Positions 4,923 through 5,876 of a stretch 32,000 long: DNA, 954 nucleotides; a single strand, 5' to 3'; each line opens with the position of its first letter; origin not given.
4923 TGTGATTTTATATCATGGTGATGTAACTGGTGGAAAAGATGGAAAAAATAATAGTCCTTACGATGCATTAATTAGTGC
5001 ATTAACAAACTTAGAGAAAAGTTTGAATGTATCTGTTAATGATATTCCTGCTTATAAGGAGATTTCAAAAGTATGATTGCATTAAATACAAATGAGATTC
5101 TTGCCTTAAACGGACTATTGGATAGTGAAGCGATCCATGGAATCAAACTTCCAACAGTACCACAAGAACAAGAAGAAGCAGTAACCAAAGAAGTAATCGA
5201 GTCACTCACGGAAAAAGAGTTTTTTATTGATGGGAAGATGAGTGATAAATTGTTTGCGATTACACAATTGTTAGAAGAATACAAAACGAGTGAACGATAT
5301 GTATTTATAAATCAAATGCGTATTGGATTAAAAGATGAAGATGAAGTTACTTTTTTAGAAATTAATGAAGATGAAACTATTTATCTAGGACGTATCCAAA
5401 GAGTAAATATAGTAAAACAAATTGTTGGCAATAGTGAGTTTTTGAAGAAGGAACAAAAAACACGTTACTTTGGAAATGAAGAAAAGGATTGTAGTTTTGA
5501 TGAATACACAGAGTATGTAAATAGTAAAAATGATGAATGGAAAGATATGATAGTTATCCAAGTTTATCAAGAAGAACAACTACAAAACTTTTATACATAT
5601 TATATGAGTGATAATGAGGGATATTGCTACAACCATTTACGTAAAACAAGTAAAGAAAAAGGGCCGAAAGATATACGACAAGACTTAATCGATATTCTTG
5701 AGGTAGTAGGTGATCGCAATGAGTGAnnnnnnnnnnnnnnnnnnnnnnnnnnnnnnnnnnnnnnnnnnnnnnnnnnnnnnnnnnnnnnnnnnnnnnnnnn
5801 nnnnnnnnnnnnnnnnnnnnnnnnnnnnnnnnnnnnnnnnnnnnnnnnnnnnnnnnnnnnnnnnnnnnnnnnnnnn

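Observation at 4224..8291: Six-gene coupled toxin operon whose WHH-nuclease toxin has no recognisable export domain; possible split LXG-type or new targeting module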

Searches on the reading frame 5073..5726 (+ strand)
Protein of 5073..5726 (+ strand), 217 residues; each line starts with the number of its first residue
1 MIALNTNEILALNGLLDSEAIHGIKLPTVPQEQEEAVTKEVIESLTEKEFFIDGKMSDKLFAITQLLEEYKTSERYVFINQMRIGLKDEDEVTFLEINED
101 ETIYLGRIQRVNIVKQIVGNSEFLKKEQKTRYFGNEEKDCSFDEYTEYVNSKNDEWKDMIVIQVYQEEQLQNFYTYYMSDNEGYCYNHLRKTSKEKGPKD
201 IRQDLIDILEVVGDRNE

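Call 4: search_protein_families(library=pfam, proteins=[window:5073-5726:+], max_evalue=1)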
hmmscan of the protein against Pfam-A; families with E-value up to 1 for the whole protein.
window:5073-5726:+ (217 aa): 2 families
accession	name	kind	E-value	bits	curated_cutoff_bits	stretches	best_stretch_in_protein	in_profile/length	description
PF16887.10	DUF5081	-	2.3e-08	33.9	27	1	23-171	24-176/231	Domain of unknown function (DUF5081)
PF07066.17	DUF3882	-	0.16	12.3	22.1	1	62-124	55-115/162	Lactococcus phage M3 protein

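Call 5: search_protein_families(library=ncbifam, proteins=[window:5073-5726:+], max_evalue=1)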
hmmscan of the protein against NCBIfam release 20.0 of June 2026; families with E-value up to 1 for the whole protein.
window:5073-5726:+ (217 aa): 2 families
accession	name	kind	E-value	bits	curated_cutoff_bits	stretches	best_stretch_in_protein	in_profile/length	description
NF041891.1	hdrA_Methbact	equivalog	0.011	14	1300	1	45-178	613-741/762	ferredoxin:CoB-CoM heterodisulfide reductase subunit HdrA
NF002235.0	PRK01146.1-3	equivalog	0.09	12.9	95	1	65-116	11-62/95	DNA-directed RNA polymerase subunit L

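Call 14: find_encoding_contigs(protein=window:5073-5723:+, flank=10000, max_places=4)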
Protein window:5073-5723:+ (217 aa): 1 contig read that carries it; 1 place shown.
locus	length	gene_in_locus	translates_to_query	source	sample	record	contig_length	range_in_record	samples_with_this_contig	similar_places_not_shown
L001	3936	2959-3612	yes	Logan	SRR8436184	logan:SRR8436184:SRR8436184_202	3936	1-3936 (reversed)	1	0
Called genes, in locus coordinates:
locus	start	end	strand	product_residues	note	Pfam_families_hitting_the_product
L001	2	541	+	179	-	?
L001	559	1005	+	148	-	PF14096:DUF4274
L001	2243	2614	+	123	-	-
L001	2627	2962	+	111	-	-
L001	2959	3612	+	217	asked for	PF16887:DUF5081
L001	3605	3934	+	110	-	?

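Call 23: search_solved_structures(query=window:5073-5723:+, max_evalue=10)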
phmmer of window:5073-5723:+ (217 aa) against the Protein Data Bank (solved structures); distinct sequences matched with E-value up to 10: 0.

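Call 24: find_homologous_proteins(query=window:5073-5723:+, max_evalue=0.001)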
Query window:5073-5723:+ (217 aa): 1 proteins with E <= 0.001 among 130 candidates.
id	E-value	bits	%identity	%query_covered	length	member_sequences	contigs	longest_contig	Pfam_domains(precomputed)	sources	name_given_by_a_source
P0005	4.7e-136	469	100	100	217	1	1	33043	PF16887.12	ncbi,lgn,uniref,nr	ncbi:uncharacterized protein DUF5081 [Breznakia blatticola]|uniref:Uncharacterized protein DUF5081 n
